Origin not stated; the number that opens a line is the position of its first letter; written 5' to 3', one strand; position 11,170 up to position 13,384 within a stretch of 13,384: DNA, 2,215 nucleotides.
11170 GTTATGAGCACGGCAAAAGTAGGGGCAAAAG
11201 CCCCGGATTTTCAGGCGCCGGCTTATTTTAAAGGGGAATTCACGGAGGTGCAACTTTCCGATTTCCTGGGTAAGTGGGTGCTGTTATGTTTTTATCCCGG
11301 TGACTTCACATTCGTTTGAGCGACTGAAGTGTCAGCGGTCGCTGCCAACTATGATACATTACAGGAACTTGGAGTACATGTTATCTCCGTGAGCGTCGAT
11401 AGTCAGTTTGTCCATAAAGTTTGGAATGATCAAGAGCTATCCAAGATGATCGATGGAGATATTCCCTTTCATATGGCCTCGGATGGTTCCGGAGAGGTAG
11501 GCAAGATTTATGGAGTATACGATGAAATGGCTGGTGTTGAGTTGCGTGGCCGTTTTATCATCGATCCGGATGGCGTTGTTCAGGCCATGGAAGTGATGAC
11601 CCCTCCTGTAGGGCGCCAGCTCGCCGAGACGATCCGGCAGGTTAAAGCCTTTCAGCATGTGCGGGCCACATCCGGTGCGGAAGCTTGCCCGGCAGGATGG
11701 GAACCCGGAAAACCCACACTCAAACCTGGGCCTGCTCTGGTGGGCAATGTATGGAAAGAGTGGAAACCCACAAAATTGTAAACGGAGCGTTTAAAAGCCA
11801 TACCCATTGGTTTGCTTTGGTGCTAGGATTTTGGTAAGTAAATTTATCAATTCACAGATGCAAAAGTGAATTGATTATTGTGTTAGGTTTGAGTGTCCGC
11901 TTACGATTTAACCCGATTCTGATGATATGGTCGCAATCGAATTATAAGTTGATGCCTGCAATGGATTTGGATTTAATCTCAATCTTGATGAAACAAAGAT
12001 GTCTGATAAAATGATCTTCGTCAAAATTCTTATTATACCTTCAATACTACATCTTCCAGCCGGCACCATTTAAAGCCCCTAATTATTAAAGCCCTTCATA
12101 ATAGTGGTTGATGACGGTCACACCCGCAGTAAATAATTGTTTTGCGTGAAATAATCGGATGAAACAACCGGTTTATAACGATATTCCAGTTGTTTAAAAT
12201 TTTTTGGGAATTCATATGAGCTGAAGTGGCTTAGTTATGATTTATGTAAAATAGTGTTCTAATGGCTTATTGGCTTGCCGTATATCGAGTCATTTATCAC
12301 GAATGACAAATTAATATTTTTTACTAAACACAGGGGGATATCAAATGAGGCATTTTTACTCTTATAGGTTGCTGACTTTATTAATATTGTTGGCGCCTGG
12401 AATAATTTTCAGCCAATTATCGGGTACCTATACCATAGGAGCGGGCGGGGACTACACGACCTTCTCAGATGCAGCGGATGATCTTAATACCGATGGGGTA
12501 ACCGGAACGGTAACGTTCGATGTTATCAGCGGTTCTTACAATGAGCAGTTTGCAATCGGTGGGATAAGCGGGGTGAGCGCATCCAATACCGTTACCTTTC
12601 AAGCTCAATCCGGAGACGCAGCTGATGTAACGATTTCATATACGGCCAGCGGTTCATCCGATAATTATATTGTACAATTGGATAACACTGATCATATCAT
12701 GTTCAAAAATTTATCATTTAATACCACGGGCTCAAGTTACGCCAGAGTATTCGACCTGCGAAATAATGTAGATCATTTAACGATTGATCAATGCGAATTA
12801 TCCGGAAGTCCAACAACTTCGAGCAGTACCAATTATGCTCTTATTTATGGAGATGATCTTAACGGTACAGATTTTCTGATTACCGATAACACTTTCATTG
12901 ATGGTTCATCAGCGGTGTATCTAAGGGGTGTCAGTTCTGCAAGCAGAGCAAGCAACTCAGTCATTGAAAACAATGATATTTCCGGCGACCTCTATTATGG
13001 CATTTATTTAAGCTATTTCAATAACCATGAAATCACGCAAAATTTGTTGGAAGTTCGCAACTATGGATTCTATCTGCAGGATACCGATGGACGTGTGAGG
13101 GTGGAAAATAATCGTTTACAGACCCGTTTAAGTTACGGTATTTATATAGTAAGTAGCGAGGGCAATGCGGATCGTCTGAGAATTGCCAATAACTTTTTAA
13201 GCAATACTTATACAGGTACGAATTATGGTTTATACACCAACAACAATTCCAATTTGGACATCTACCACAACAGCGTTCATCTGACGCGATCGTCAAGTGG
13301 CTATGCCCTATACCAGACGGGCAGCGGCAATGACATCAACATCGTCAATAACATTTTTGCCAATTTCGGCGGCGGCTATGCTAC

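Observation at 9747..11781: Encapsulin-EncFtn iron-storage operon directly linked to the Sec-peroxiredoxin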

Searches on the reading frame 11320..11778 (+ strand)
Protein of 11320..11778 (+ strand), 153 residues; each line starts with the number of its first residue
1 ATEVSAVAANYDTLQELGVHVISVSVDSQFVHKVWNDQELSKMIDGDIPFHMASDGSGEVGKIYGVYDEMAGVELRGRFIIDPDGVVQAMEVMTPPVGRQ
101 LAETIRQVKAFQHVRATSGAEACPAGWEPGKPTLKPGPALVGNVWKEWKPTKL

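Call 66: find_homologous_proteins(query=window:11320-11778:+, max_evalue=1e-40)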
Query seq(153 aa) (153 aa): 6929 proteins with E <= 1e-40 among 7392 candidates; the best 120 are listed.
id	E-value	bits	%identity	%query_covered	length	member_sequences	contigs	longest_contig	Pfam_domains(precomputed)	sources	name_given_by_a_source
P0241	1.8e-83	296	88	96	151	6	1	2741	PF10417.15,PF08534.17,PF00578.28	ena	-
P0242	1.2e-81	291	85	97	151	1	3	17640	PF10417.15,PF08534.17,PF00578.28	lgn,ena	-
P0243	1.5e-81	290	85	97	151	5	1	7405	PF10417.15,PF08534.17,PF00578.28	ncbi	-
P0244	4.9e-81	289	86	96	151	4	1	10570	PF10417.15,PF08534.17,PF00578.28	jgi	-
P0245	5.9e-81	288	84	97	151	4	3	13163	PF10417.15,PF08534.17,PF00578.28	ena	-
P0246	1.1e-80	287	85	97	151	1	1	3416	PF10417.15,PF08534.17,PF00578.28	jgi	jgi:peroxiredoxin (alkyl hydroperoxide reductase subunit C)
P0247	1.1e-80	287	85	97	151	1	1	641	PF10417.15,PF08534.17,PF00578.28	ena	-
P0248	1.5e-80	287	84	97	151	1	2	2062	PF10417.15,PF08534.17,PF00578.28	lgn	-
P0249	1.7e-80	287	84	97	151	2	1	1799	PF10417.15,PF08534.17,PF00578.28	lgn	-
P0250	3.7e-80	286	84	97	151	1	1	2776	PF10417.15,PF08534.17,PF00578.28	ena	-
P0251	4.0e-80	286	84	97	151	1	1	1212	PF10417.15,PF08534.17,PF00578.28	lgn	-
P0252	6.0e-80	285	84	97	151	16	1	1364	PF10417.15,PF08534.17,PF00578.28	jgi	jgi:peroxiredoxin (alkyl hydroperoxide reductase subunit C)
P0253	7.1e-80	285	83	97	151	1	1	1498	PF10417.15,PF08534.17,PF00578.28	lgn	-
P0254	1.0e-79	284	83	97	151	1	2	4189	PF10417.15,PF08534.17,PF00578.28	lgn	-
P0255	1.3e-79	284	85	97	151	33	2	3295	PF10417.15,PF08534.17,PF00578.28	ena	-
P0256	1.5e-79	284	83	97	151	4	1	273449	PF10417.15,PF08534.17,PF00578.28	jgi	jgi:alkyl hydroperoxide reductase subunit AhpC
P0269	2.6e-78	280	81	97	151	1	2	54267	PF10417.15,PF08534.17,PF00578.28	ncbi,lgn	-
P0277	1.5e-77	277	81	97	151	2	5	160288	PF10417.15,PF08534.17,PF00578.28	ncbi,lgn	-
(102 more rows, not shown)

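Call 67: find_encoding_contigs(protein=P0241, flank=5000, max_places=3)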
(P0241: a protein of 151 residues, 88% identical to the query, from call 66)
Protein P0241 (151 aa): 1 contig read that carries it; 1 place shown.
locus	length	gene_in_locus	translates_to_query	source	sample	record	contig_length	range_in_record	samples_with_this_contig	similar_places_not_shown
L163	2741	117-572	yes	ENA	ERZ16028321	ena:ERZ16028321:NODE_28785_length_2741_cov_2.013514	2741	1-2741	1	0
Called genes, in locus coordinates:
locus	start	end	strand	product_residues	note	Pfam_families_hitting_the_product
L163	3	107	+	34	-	?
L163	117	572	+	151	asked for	PF00578:AhpC-TSA, PF08534:Redoxin (weak), PF10417:1-cysPrx_C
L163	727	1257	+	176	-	-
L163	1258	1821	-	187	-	PF03483:B3_4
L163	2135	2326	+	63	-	-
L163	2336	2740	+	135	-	?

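Call 68: find_encoding_contigs(protein=P0242, flank=5000, max_places=3)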
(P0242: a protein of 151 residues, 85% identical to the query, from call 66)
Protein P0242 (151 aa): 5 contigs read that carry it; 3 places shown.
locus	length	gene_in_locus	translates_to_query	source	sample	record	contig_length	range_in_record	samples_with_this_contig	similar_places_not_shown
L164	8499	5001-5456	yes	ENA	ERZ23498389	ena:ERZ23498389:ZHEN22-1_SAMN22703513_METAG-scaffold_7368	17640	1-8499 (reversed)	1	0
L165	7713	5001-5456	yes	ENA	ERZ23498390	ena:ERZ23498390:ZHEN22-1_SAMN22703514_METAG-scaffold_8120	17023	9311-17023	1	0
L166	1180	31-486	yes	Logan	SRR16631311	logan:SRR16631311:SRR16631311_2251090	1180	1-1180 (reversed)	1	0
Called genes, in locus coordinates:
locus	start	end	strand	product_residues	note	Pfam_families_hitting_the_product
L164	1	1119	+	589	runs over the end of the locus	PF00939:Na_sulph_symp, PF03600:CitMHS, PF02080:TrkA_C, PF00939:Na_sulph_symp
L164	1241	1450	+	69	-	PF06305:LapA_dom (weak)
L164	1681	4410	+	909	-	PF00690:Cation_ATPase_N, PF00122:E1-E2_ATPase, PF00702:Hydrolase, PF13246:Cation_ATPase, PF08282:Hydrolase_3 (faint), PF00689:Cation_ATPase_C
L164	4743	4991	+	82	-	PF00578:AhpC-TSA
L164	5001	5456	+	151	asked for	PF00578:AhpC-TSA, PF08534:Redoxin, PF10417:1-cysPrx_C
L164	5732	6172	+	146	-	PF02001:DUF134, PF08281:Sigma70_r4_2 (weak)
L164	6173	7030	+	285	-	PF01656:CbiA, PF10609:ParA, PF13614:AAA_31 (faint), PF00037:Fer4 (weak), PF12837:Fer4_6 (weak), PF13237:Fer4_10 (weak), PF14697:Fer4_21 (weak), PF13187:Fer4_9 (weak), +1 more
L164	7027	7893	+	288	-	PF01656:CbiA, PF10609:ParA (faint), PF13614:AAA_31 (faint), PF00037:Fer4 (weak), PF14697:Fer4_21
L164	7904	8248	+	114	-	PF02579:Nitro_FeMo-Co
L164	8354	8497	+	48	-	?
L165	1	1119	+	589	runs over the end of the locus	PF00939:Na_sulph_symp, PF03600:CitMHS, PF02080:TrkA_C, PF00939:Na_sulph_symp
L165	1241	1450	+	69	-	PF06305:LapA_dom (weak)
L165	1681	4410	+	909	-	PF00690:Cation_ATPase_N, PF00122:E1-E2_ATPase, PF00702:Hydrolase, PF13246:Cation_ATPase, PF08282:Hydrolase_3 (faint), PF00689:Cation_ATPase_C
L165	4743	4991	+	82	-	PF00578:AhpC-TSA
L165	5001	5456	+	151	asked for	PF00578:AhpC-TSA, PF08534:Redoxin, PF10417:1-cysPrx_C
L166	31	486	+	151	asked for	PF00578:AhpC-TSA, PF08534:Redoxin, PF10417:1-cysPrx_C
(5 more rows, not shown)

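Call 69: find_encoding_contigs(protein=P0243, flank=5000, max_places=3)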
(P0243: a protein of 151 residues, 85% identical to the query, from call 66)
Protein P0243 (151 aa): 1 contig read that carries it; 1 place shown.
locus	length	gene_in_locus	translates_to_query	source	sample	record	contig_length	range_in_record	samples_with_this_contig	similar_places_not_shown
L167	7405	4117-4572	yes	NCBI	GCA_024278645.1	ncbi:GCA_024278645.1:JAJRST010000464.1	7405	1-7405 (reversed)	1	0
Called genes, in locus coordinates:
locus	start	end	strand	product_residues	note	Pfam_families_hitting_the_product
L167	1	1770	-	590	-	?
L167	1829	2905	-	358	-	PF01368:DHH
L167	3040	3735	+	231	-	PF06439:3keto-disac_hyd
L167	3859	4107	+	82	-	PF00578:AhpC-TSA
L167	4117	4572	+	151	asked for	PF00578:AhpC-TSA, PF08534:Redoxin, PF10417:1-cysPrx_C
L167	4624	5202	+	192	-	PF18955:DUF5698, PF10035:DUF2179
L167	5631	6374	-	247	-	PF03853:YjeF_N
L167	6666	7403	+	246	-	?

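Call 70: find_encoding_contigs(protein=P0244, flank=5000, max_places=3)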
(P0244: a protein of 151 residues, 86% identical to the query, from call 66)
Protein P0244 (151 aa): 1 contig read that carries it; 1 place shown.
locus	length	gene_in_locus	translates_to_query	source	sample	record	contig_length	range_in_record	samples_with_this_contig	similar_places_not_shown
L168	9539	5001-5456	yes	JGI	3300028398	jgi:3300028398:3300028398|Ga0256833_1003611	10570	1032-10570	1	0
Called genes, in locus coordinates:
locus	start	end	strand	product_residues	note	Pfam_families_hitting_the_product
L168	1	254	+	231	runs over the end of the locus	PF00702:Hydrolase, PF12710:HAD (weak), PF13419:HAD_2, PF13242:Hydrolase_like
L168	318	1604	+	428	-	PF07690:MFS_1, PF00854:PTR2, PF07690:MFS_1 (weak)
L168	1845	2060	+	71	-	-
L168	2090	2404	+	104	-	PF12973:Cupin_7, PF14499:DUF4437 (weak), PF07883:Cupin_2 (weak)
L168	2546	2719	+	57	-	-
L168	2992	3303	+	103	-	PF01883:FeS_assembly_P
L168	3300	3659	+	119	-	PF02579:Nitro_FeMo-Co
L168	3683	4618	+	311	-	PF04055:Radical_SAM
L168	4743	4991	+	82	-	PF00578:AhpC-TSA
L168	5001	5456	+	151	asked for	PF00578:AhpC-TSA, PF08534:Redoxin, PF10417:1-cysPrx_C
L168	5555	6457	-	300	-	PF00892:EamA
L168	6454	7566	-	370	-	PF04389:Peptidase_M28 (weak), PF01546:Peptidase_M20, PF07687:M20_dimer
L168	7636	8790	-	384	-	PF01979:Amidohydro_1, PF07969:Amidohydro_3 (weak)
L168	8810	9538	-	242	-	?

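Call 73: find_encoding_contigs(protein=P0245, flank=5000, max_places=3)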
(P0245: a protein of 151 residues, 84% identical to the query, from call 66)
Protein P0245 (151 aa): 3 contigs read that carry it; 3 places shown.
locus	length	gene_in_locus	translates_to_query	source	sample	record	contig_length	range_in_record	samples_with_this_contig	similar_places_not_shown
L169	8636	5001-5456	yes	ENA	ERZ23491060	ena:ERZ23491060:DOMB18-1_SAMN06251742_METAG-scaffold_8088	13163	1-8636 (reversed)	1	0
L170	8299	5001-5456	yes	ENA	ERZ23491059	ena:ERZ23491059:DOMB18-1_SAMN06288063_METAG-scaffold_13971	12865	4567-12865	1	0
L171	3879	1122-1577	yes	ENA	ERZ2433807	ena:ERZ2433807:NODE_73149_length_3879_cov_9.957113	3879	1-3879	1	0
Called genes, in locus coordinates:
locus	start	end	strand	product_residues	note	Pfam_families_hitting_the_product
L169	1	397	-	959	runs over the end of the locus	PF02347:GDC-P, PF00266:Aminotran_5 (faint), PF02347:GDC-P, PF01212:Beta_elim_lyase (weak), PF21478:GcvP2_C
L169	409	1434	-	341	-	PF01368:DHH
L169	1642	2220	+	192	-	PF18955:DUF5698, PF10035:DUF2179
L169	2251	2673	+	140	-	-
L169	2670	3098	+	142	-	PF00795:CN_hydrolase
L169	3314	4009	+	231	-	PF06439:3keto-disac_hyd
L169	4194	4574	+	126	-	PF13622:4HBT_3 (weak), PF03061:4HBT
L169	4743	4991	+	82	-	PF00578:AhpC-TSA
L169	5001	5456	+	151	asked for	PF00578:AhpC-TSA, PF08534:Redoxin, PF10417:1-cysPrx_C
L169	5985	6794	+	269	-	PF21350:Cas6_I-A, PF01881:Cas_Cas6_C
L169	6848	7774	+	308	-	PF07719:TPR_2 (faint)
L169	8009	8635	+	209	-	?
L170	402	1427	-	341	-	PF01368:DHH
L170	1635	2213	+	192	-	PF18955:DUF5698, PF10035:DUF2179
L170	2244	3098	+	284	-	PF00795:CN_hydrolase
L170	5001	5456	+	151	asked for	PF00578:AhpC-TSA, PF08534:Redoxin, PF10417:1-cysPrx_C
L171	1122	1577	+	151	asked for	PF00578:AhpC-TSA, PF08534:Redoxin, PF10417:1-cysPrx_C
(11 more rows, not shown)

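Call 74: find_encoding_contigs(protein=P0256, flank=5000, max_places=2)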
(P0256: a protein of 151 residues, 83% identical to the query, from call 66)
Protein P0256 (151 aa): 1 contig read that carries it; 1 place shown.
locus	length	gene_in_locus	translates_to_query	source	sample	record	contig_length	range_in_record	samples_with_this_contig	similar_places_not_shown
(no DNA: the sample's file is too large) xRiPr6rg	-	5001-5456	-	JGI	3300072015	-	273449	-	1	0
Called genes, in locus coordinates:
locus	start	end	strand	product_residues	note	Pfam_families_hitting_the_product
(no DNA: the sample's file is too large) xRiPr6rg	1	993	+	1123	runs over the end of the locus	PF08448:PAS_4, PF08447:PAS_3, PF00989:PAS, PF08448:PAS_4, PF08447:PAS_3, PF00989:PAS, PF08447:PAS_3, PF08447:PAS_3, +7 more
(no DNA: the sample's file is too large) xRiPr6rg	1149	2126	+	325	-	PF00701:DHDPS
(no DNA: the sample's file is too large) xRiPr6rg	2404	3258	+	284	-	PF00795:CN_hydrolase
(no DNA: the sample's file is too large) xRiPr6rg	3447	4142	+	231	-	PF06439:3keto-disac_hyd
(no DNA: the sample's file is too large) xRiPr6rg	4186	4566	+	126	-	PF03061:4HBT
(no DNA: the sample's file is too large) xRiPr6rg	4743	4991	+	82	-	PF00578:AhpC-TSA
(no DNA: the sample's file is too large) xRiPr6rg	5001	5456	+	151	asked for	PF00578:AhpC-TSA, PF08534:Redoxin, PF10417:1-cysPrx_C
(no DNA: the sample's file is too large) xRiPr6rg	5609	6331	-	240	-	PF03853:YjeF_N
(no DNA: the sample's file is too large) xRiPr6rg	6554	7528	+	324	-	PF13557:Phenol_MetA_deg (weak)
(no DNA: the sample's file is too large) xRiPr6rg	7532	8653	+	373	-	PF11376:DUF3179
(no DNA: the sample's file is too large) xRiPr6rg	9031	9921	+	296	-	PF00892:EamA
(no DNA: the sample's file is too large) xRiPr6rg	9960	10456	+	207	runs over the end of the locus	PF14681:UPRTase, PF00156:Pribosyltran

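Call 75: find_encoding_contigs(protein=P0269, flank=5000, max_places=2)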
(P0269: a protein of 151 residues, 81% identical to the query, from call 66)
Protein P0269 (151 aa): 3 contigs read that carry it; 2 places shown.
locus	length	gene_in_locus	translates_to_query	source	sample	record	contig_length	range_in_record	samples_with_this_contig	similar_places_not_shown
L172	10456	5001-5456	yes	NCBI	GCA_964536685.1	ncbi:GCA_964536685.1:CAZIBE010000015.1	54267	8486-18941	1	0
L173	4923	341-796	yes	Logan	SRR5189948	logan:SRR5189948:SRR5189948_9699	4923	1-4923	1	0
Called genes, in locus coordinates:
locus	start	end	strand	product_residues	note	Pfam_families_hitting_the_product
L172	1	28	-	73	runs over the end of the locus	-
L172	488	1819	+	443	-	-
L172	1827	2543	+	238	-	PF00005:ABC_tran, PF13304:AAA_21 (faint)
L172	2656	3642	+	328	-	PF01145:Band_7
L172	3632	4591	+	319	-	PF01145:Band_7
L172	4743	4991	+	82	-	PF00578:AhpC-TSA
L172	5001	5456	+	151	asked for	PF00578:AhpC-TSA, PF08534:Redoxin (weak), PF10417:1-cysPrx_C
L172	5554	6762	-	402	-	PF02417:Chromate_transp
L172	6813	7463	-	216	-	PF12797:Fer4_2 (faint), PF12837:Fer4_6 (faint), PF00037:Fer4 (faint), PF14697:Fer4_21, PF12838:Fer4_7 (weak), PF13187:Fer4_9 (faint), PF13484:Fer4_16 (faint)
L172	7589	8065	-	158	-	PF00582:Usp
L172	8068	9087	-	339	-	PF01758:SBF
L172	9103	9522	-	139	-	PF08859:DGC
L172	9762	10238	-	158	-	PF00582:Usp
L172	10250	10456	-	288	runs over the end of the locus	PF13557:Phenol_MetA_deg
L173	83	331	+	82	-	PF00578:AhpC-TSA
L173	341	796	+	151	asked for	PF00578:AhpC-TSA, PF08534:Redoxin (weak), PF10417:1-cysPrx_C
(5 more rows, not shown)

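Call 76: find_encoding_contigs(protein=P0277, flank=5000, max_places=3)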
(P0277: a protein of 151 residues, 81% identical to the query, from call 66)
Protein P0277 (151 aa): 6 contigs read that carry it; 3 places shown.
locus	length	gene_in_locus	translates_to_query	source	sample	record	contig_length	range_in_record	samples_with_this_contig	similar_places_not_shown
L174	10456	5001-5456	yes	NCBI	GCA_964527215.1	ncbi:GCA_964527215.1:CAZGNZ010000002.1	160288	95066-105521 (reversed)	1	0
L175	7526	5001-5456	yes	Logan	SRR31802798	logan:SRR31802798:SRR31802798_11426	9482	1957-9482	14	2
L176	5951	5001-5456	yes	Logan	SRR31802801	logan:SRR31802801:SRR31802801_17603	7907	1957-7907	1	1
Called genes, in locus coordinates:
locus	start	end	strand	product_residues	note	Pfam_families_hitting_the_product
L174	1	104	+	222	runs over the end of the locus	PF10391:DNA_pol_lambd_f (faint), PF14229:DUF4332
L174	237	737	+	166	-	-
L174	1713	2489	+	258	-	PF01061:ABC2_membrane, PF12698:ABC2_membrane_3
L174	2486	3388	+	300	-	PF00005:ABC_tran, PF13304:AAA_21 (weak)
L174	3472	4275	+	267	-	PF12412:DUF3667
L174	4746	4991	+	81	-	PF00578:AhpC-TSA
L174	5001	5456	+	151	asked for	PF00578:AhpC-TSA, PF08534:Redoxin (weak), PF10417:1-cysPrx_C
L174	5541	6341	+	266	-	-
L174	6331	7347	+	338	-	PF01551:Peptidase_M23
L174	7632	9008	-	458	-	PF00535:Glycos_transf_2, PF10111:Glyco_tranf_2_2 (weak), PF12895:ANAPC3 (faint), PF13432:TPR_16 (faint), PF14559:TPR_19 (faint), PF23914:TPR_CcmH_CycH (faint), PF13414:TPR_11 (faint), PF13424:TPR_12 (weak), +6 more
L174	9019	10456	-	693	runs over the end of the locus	PF13506:Glyco_transf_21, PF00535:Glycos_transf_2, PF10111:Glyco_tranf_2_2, PF13641:Glyco_tranf_2_3, PF13428:TPR_14 (faint), PF14559:TPR_19 (faint), PF07719:TPR_2 (faint), PF13432:TPR_16 (weak), +3 more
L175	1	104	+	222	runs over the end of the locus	PF10391:DNA_pol_lambd_f (faint), PF14229:DUF4332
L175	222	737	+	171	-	-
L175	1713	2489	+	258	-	PF01061:ABC2_membrane, PF12698:ABC2_membrane_3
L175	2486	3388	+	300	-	PF00005:ABC_tran, PF13304:AAA_21 (weak)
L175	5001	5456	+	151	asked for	PF00578:AhpC-TSA, PF08534:Redoxin (weak), PF10417:1-cysPrx_C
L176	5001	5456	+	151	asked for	PF00578:AhpC-TSA, PF08534:Redoxin (weak), PF10417:1-cysPrx_C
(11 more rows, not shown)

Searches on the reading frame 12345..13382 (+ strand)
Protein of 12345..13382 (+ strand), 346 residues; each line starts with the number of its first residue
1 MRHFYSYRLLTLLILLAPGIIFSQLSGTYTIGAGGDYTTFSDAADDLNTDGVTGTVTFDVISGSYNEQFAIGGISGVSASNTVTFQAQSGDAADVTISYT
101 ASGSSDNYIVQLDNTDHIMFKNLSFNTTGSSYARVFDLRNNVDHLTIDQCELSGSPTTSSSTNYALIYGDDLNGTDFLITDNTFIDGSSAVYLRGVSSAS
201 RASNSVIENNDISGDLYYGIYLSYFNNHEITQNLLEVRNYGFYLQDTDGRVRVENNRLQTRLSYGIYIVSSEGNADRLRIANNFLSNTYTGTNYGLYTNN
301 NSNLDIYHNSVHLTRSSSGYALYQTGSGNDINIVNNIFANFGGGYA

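Call 53: search_protein_families(library=pfam, proteins=[window:12345-13382:+], max_evalue=0.0001)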
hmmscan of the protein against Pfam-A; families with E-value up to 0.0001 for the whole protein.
window:12345-13382:+ (346 aa): 2 families
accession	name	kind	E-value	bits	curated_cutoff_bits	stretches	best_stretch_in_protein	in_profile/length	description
PF13229.12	Beta_helix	-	9.9e-23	81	25.9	2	175-338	9-158/158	Right handed beta helix region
PF05048.19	NosD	-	6.9e-11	42.4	23.6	1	107-288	16-173/212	Periplasmic copper-binding protein (NosD)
